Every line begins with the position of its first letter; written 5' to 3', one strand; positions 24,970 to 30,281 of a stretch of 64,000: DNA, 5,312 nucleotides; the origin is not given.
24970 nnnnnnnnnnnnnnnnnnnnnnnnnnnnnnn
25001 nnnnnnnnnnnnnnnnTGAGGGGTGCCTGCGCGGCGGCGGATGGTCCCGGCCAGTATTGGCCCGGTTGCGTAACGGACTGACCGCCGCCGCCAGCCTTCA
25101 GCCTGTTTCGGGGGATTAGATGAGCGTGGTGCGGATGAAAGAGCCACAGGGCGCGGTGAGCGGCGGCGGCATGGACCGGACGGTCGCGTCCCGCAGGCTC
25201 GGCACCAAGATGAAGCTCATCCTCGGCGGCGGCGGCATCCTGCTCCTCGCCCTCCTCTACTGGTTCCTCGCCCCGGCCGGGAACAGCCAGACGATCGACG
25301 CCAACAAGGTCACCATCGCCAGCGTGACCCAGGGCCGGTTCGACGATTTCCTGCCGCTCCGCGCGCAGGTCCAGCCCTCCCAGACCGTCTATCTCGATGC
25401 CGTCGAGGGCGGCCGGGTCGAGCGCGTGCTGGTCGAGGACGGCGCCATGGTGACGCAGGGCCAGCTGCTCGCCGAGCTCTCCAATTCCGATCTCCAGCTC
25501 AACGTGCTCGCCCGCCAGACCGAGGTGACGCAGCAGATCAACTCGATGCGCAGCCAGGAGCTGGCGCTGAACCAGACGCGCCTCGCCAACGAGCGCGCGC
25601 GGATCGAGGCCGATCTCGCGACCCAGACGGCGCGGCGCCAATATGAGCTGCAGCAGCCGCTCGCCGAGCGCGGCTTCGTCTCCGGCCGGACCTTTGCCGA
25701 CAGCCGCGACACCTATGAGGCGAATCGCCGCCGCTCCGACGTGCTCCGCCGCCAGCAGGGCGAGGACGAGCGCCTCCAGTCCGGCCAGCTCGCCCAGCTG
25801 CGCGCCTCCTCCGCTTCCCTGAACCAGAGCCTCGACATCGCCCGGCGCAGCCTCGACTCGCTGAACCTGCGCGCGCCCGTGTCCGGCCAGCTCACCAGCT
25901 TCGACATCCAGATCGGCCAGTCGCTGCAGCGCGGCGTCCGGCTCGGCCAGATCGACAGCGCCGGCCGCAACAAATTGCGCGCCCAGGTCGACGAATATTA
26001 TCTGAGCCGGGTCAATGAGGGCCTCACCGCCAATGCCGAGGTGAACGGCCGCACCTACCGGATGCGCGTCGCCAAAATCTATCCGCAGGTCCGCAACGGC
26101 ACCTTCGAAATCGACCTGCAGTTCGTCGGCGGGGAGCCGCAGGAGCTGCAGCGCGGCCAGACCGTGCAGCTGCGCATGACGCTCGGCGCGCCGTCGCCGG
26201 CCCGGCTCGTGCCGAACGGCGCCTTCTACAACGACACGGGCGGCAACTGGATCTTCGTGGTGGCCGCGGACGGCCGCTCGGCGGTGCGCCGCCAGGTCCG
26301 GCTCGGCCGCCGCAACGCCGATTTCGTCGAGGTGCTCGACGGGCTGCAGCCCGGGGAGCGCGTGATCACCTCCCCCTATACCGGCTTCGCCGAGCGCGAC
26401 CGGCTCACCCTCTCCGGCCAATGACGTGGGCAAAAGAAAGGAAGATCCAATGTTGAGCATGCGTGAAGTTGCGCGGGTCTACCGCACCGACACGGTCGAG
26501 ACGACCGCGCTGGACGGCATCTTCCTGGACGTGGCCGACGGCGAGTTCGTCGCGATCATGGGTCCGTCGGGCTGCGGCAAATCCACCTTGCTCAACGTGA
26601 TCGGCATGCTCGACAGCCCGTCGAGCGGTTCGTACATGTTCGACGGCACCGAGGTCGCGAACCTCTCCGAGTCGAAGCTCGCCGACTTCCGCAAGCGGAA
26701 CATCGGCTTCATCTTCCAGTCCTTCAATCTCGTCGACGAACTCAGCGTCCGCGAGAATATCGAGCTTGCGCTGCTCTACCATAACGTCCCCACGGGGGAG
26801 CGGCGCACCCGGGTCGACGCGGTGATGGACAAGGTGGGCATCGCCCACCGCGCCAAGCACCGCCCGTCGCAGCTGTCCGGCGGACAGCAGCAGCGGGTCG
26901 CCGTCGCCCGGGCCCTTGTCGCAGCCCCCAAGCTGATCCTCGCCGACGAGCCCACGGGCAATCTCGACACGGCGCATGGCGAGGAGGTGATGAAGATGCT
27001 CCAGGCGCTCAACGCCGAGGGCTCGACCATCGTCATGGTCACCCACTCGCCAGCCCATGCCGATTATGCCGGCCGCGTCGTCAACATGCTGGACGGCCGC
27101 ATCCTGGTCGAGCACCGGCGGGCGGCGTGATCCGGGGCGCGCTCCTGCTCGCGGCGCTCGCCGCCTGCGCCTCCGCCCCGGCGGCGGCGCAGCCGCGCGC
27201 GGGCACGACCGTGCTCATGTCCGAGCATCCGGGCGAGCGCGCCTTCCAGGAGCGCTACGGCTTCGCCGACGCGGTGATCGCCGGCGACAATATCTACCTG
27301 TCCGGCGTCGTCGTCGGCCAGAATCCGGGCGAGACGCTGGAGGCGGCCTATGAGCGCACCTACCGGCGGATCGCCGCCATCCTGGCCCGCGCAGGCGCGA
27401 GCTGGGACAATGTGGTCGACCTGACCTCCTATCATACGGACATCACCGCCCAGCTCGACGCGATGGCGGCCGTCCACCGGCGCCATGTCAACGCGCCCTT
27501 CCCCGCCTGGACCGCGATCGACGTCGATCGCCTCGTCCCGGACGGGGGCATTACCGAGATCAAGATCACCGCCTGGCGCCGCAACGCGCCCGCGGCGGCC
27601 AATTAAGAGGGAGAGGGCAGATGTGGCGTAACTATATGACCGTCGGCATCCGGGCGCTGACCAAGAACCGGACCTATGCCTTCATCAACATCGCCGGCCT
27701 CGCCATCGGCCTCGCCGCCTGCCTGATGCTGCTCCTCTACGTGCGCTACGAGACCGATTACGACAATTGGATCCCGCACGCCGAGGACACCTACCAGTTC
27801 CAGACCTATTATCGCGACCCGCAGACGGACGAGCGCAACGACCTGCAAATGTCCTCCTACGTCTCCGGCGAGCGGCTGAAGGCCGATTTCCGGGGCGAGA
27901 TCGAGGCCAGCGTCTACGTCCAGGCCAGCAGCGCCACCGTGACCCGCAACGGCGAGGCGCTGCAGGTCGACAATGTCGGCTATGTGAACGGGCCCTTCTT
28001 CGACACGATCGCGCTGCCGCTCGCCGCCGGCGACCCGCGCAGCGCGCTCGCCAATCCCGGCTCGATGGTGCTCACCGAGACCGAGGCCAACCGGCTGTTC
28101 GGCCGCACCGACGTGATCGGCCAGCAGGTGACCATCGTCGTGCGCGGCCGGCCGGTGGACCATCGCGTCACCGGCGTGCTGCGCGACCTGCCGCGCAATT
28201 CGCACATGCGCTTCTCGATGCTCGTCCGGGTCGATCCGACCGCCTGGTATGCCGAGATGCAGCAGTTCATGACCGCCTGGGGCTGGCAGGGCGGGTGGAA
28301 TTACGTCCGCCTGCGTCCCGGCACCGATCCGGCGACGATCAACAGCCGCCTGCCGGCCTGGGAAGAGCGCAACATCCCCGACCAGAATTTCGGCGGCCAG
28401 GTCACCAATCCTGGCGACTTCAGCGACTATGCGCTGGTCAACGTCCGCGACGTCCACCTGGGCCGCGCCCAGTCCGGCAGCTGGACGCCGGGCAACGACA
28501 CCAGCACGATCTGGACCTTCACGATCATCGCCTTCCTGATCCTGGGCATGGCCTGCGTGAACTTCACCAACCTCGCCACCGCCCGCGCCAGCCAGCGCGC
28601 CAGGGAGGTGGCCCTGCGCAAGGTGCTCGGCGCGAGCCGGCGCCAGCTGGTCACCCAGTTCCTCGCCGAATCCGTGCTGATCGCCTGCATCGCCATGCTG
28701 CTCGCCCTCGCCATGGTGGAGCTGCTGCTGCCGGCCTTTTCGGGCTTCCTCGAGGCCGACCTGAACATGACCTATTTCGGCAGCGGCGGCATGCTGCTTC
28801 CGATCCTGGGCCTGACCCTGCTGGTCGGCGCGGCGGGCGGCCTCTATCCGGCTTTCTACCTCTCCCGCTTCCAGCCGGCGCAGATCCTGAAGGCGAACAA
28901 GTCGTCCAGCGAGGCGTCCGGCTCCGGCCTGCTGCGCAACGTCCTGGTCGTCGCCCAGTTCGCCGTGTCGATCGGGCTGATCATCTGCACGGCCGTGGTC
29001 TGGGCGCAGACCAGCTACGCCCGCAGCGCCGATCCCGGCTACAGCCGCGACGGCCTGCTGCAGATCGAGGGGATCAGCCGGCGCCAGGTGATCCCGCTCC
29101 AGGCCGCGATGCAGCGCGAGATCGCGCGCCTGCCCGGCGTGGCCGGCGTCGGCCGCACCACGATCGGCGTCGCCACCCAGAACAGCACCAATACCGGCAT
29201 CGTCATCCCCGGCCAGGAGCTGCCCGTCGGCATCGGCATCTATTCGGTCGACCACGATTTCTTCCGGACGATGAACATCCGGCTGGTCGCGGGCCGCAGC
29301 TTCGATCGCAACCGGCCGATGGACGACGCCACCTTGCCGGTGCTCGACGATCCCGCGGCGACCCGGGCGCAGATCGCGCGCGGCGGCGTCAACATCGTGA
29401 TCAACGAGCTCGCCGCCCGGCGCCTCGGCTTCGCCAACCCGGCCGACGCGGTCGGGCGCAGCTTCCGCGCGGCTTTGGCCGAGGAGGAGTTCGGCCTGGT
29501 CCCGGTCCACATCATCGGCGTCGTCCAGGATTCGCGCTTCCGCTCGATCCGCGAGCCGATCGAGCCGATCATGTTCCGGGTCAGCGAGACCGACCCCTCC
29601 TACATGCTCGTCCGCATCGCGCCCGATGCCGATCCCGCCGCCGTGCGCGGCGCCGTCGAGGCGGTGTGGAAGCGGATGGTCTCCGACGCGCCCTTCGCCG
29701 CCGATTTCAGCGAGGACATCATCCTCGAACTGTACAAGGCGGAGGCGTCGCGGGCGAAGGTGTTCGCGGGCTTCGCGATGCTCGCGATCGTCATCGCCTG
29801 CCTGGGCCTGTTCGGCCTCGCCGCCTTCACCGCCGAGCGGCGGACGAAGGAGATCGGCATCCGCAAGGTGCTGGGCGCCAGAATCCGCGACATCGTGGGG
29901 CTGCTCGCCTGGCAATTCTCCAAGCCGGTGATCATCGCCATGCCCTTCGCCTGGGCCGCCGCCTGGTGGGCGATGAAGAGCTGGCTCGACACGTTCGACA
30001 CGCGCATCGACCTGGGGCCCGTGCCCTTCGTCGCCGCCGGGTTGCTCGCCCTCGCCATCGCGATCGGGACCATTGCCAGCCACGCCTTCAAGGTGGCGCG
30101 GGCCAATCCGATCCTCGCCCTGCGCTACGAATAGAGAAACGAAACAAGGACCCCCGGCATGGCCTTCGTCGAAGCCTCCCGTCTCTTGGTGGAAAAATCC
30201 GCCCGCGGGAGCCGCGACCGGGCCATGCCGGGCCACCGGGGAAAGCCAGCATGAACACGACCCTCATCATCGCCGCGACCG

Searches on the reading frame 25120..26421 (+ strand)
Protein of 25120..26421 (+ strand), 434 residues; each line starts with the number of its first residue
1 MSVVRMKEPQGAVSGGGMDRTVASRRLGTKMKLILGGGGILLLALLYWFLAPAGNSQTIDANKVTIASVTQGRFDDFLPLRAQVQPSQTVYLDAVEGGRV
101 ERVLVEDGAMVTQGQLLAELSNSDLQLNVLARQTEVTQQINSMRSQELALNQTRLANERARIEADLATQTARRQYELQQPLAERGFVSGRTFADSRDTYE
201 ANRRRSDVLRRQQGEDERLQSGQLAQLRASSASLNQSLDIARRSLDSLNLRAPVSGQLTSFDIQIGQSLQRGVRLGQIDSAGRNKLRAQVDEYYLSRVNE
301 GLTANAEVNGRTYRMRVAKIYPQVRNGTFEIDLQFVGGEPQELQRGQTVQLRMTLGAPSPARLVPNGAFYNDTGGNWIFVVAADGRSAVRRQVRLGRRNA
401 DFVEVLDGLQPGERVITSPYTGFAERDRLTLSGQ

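Call 9: search_protein_families(library=pfam, proteins=[window:25120-26421:+], max_evalue=0.01)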
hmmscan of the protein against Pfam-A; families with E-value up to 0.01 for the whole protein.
window:25120-26421:+ (434 aa): 4 families
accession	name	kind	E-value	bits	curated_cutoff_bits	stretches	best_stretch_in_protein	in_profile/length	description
PF13437.12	HlyD_3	-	4.2e-12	47.2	22.2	1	250-331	2-89/106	HlyD family secretion protein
PF16576.10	HlyD_D23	-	4.1e-11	43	30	1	92-328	22-192/214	Barrel-sandwich domain of CusB or HlyD membrane-fusion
PF13533.13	Biotin_lipoyl_2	-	3.6e-07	30.3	29.8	1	97-120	8-31/32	Biotin-lipoyl like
PF00364.28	Biotin_lipoyl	-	0.0016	18.7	22.1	0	92-120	45-73/73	Biotin-requiring enzyme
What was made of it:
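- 25120..26424 (+): HlyD-family periplasmic adaptor (membrane fusion protein), 434 aa, with one N-terminal TM helix. Pfam HlyD_3 and HlyD_D23 (call 9).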

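Call 18: search_protein_families(library=ncbifam, proteins=[window:25120-26421:+], max_evalue=0.01)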
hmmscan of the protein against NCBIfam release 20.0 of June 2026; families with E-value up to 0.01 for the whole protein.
window:25120-26421:+ (434 aa): 18 families
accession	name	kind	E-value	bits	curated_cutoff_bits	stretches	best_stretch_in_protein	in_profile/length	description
NF038010.1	ABC_adapt_DarC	equivalog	1.4e-56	192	450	1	28-426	9-411/417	darobactin export ABC transporter periplasmic adaptor subunit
TIGR01730.1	RND_mfp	subfamily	4e-41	141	94.9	2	223-419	110-309/322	efflux RND transporter periplasmic adaptor subunit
TIGR00999.1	8a0102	subfamily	5.2e-26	91.4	319.3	1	195-417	39-264/271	CzcB/NccB family metal efflux transporter periplasmic adaptor subunit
NF007785.0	PRK10476.1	equivalog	1e-13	50.8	376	1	89-271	48-232/347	multidrug transporter subunit MdtN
TIGR00998.1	8a0101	subfamily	3.9e-13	49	390.8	1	90-305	44-262/334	EmrA/EmrK family multidrug efflux transporter periplasmic adaptor subunit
NF045904.1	RND-peri-MexE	equivalog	6.7e-10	38.4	714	1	55-171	29-145/390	multidrug efflux RND transporter periplasmic adaptor subunit MexE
NF002939.0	PRK03598.1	equivalog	1.2e-09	37.8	393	1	89-314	44-274/332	secretion protein HlyD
NF008589.1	PRK11556.1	equivalog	1.6e-07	30.6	391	1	341-418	298-374/392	MdtA/MuxA family multidrug efflux RND transporter periplasmic adaptor subunit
NF008606.0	PRK11578.1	equivalog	2.3e-07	30.3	342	1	97-418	69-363/371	macrolide transporter subunit MacA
NF007303.0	PRK09783.1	subfamily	8.4e-07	27.7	390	1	219-418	184-387/414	copper/silver efflux system membrane fusion protein CusB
NF033138.2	RND-peri-MexC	equivalog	1.3e-06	27.8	625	1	286-425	224-365/375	MexC family multidrug efflux RND transporter periplasmic adaptor subunit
TIGR01843.1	type_I_hlyD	subfamily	1.7e-06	27.3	208.65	1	93-166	47-120/422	HlyD family type I secretion periplasmic adaptor subunit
TIGR03794.1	NHLM_micro_HlyD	equivalog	0.00045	19.2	156.2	0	85-153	54-120/421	NHLP bacteriocin system secretion protein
NF033834.1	RND_adapt_MexA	exception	0.00052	19.2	750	0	326-418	254-347/373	multidrug efflux RND transporter periplasmic adaptor subunit MexA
NF045680.1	DiMtlExpIhpB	equivalog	0.0006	18.9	450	1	340-415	233-306/326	divalent metal ion exporter adaptor subunit IhpB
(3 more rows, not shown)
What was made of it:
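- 25120..26424 (+): Best NCBIfam hit is DarC, below cut-off (call 18).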

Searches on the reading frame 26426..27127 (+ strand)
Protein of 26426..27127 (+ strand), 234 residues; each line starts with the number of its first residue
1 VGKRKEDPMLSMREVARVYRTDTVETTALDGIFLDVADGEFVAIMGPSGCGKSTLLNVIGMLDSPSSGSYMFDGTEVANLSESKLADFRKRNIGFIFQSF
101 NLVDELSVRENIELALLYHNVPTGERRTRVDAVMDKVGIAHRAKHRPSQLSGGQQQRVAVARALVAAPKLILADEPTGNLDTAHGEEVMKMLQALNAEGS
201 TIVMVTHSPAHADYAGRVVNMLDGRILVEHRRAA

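Call 9: search_protein_families(library=pfam, proteins=[window:26426-27127:+], max_evalue=0.01)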
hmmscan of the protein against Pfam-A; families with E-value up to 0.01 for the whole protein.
window:26426-27127:+ (234 aa): 9 families
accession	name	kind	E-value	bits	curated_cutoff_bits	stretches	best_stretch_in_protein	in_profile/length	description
PF00005.33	ABC_tran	-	1.2e-35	123.5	25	1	29-177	1-136/137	ABC transporter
PF13304.12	AAA_21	-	5.2e-08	33.7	27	1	141-210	229-301/304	AAA domain, putative AbiEii toxin, Type IV TA system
PF02463.25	SMC_N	-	2.1e-06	27.8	40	1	39-220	24-210/220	RecF/RecN/SMC N terminal domain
PF03193.22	RsgA_GTPase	-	0.00041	20.7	30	1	25-59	93-126/174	RsgA GTPase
PF03215.21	Rad17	-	0.00072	20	23.8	1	27-65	33-71/186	Rad17 P-loop domain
PF13555.12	AAA_29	-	0.0028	17.8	27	1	39-59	23-42/61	P-loop containing region of AAA domain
PF13191.12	AAA_16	-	0.0031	18.5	32.6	1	25-59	8-44/167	AAA ATPase domain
PF13401.12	AAA_22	-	0.0037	18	27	0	40-151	6-72/130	AAA domain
PF20703.3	nSTAND1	-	0.0058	16.7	27.1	0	33-57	27-51/379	Novel STAND NTPase 1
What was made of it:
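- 26426..27130 (+): ABC ATPase. The longest ORF gives 234 aa; orthologues are 226 aa, so the true start is probably near 26450. Pfam ABC_tran (call 9).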

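Call 18: search_protein_families(library=ncbifam, proteins=[window:26426-27127:+], max_evalue=0.01)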
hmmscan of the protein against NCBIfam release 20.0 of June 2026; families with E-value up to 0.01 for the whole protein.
window:26426-27127:+ (234 aa): 194 families (the best 25 are shown)
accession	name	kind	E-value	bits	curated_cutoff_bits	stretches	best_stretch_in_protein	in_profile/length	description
NF038007.1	ABC_ATP_DarD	equivalog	2.3e-83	279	375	1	9-226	1-218/218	darobactin export ABC transporter ATP-binding protein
NF007826.0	PRK10535.1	equivalog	9.3e-69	232.3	966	1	8-230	3-225/648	macrolide ABC transporter ATP-binding protein/permease MacB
TIGR03608.1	L_ocin_972_ABC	subfamily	8.6e-67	224.6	254.85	1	25-221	10-206/206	putative bacteriocin export ABC transporter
TIGR02211.1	LolD_lipo_ex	equivalog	4.1e-63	212.8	307.75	1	9-226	1-219/221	lipoprotein-releasing ABC transporter ATP-binding protein LolD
TIGR02673.1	FtsE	equivalog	1.6e-61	207.7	264.85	1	9-220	1-209/214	cell division ATP-binding protein FtsE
TIGR02982.1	heterocyst_DevA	subfamily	1.1e-59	201.7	295.8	1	10-226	2-219/220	ABC exporter ATP-binding subunit, DevA family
NF008639.0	PRK11629.1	equivalog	2.5e-58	197.2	360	1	7-227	4-225/234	lipoprotein-releasing ABC transporter ATP-binding protein LolD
NF007879.0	PRK10584.1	equivalog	3.6e-52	177.3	336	1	24-227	21-225/228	putative ABC transporter ATP-binding protein YbbA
TIGR02315.1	ABC_phnC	equivalog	3.9e-52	177.1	266.1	1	9-229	1-227/243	phosphonate ABC transporter ATP-binding protein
TIGR03265.1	PhnT2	equivalog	2.1e-51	175.2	457.7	1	9-226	4-213/353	putative 2-aminoethylphosphonate ABC transporter ATP-binding protein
NF040933.2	ABC_arch_GlcV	equivalog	1.1e-48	166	450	1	11-212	4-205/357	glucose ABC transporter ATP-binding protein GlcV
TIGR02314.1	ABC_MetN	equivalog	2.6e-48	164.8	499.7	1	9-229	1-221/343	methionine ABC transporter ATP-binding protein MetN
NF007027.0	PRK09493.1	equivalog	5.6e-48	163.4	379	1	12-227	4-215/240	glutamine ABC transporter ATP-binding protein GlnQ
TIGR00968.1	3a0106s01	subfamily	2.6e-46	158.1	342.75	1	25-226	12-209/237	sulfate ABC transporter ATP-binding protein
NF006987.0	PRK09452.1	equivalog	8.4e-46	156.4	482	1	4-226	12-226/378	spermidine/putrescine ABC transporter ATP-binding protein PotA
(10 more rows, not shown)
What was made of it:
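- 26426..27130 (+): NCBIfam DarD, MacB N-terminal half and LolD all below cut-off (call 18).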

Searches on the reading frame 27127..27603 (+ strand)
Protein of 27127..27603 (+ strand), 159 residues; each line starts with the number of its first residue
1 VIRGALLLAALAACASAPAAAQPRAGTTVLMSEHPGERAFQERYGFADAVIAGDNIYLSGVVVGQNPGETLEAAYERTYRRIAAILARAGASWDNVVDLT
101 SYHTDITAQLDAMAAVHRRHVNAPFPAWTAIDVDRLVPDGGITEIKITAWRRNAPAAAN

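Call 9: search_protein_families(library=pfam, proteins=[window:27127-27603:+], max_evalue=0.01)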
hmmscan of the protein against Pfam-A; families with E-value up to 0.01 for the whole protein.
window:27127-27603:+ (159 aa): 1 family
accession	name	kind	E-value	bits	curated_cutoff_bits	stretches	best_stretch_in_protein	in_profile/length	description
PF01042.26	Ribonuc_L-PSP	-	8e-16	58.6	27.3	1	40-149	5-119/121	Endoribonuclease L-PSP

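Call 18: search_protein_families(library=ncbifam, proteins=[window:27127-27603:+], max_evalue=0.01)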
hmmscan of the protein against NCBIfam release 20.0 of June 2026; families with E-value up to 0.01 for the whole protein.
window:27127-27603:+ (159 aa): 1 family
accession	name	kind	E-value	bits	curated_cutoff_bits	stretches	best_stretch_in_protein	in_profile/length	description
TIGR00004.1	TIGR00004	subfamily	1.4e-09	38.2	106.25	1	46-149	16-123/125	Rid family detoxifying hydrolase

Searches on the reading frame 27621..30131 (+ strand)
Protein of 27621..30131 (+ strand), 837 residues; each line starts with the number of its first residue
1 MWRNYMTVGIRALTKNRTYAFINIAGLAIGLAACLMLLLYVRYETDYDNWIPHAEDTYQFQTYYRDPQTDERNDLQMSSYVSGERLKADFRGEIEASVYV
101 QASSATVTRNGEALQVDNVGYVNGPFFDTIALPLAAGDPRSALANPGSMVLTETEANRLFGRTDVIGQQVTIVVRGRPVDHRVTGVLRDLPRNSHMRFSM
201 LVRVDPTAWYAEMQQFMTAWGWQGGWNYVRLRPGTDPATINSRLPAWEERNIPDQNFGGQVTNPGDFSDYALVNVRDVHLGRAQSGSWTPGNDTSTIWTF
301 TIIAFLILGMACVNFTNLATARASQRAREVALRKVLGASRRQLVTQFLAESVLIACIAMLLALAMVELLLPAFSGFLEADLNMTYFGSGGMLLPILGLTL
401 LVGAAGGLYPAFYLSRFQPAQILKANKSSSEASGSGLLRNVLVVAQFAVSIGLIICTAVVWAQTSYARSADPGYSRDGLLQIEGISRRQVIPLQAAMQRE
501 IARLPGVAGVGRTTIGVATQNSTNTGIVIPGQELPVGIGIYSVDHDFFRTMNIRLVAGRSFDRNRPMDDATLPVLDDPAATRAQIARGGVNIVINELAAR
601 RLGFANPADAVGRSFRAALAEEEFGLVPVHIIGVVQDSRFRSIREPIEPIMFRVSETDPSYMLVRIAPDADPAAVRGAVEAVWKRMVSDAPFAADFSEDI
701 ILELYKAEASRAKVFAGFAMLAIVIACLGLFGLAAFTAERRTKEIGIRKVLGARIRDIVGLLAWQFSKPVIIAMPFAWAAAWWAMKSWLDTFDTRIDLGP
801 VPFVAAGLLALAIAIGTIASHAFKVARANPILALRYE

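Call 9: search_protein_families(library=pfam, proteins=[window:27621-30131:+], max_evalue=0.01)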
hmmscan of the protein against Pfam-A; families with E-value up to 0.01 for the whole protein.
window:27621-30131:+ (837 aa): 2 families
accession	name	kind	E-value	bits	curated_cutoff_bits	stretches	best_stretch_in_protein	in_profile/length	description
PF12704.14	MacB_PCD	-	1.9e-29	103.8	27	2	21-244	2-204/207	MacB-like periplasmic core domain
PF02687.27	FtsX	-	2e-24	86.4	25.5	2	718-830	3-120/120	FtsX-like permease C-terminal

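Call 18: search_protein_families(library=ncbifam, proteins=[window:27621-30131:+], max_evalue=0.01)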
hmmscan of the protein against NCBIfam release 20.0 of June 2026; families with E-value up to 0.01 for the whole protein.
window:27621-30131:+ (837 aa): 4 families
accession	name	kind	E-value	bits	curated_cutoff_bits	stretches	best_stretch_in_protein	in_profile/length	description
TIGR03434.1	ADOP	subfamily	4.9e-94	316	622.3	1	8-837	7-803/803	ADOP family duplicated permease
NF038008.1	ABC_perm_DarB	equivalog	1.8e-22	79.1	700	2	21-483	13-458/777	darobactin export ABC transporter permease subunit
NF007826.0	PRK10535.1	equivalog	4.5e-06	25.2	966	1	300-420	525-642/648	macrolide ABC transporter ATP-binding protein/permease MacB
NF038346.1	FtsX_actino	exception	0.00042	19.8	250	1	298-378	181-262/308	permease-like cell division protein FtsX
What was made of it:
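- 27621..30134 (+): Duplicated FtsX permease, 837 aa, with two copies of (MacB periplasmic core domain + FtsX). ADOP-like. NCBIfam ADOP 316 bits against a 622 cut-off (call 18).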

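Call 77: search_solved_structures(query=window:27621-30131:+, max_evalue=0.001)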
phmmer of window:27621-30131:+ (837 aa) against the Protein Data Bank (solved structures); distinct sequences matched with E-value up to 0.001: 3.
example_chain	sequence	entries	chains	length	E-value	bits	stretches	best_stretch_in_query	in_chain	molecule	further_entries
5lil_A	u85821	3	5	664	3.6e-08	35.2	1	289-420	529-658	Macrolide export ATP-binding/permease protein MacB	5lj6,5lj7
3is6_A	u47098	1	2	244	5e-06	28.2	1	121-251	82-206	putative permease protein, ABC transporter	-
5xu1_M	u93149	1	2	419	8.6e-06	27.4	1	303-424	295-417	ABC transporter permeae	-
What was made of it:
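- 27621..30134 (+): Nearest solved relative is MacB 5lil, E 3.6e-8 (call 77).
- On MacB-type (type VII) ABC exporter with adaptor: Hit to MacB structure 5lil (call 77).
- Closest known: MacAB-TolC. Same: FtsX fold with a MacB periplasmic core domain (Pfam, call 9; nearest solved structure is MacB 5lil, call 77).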
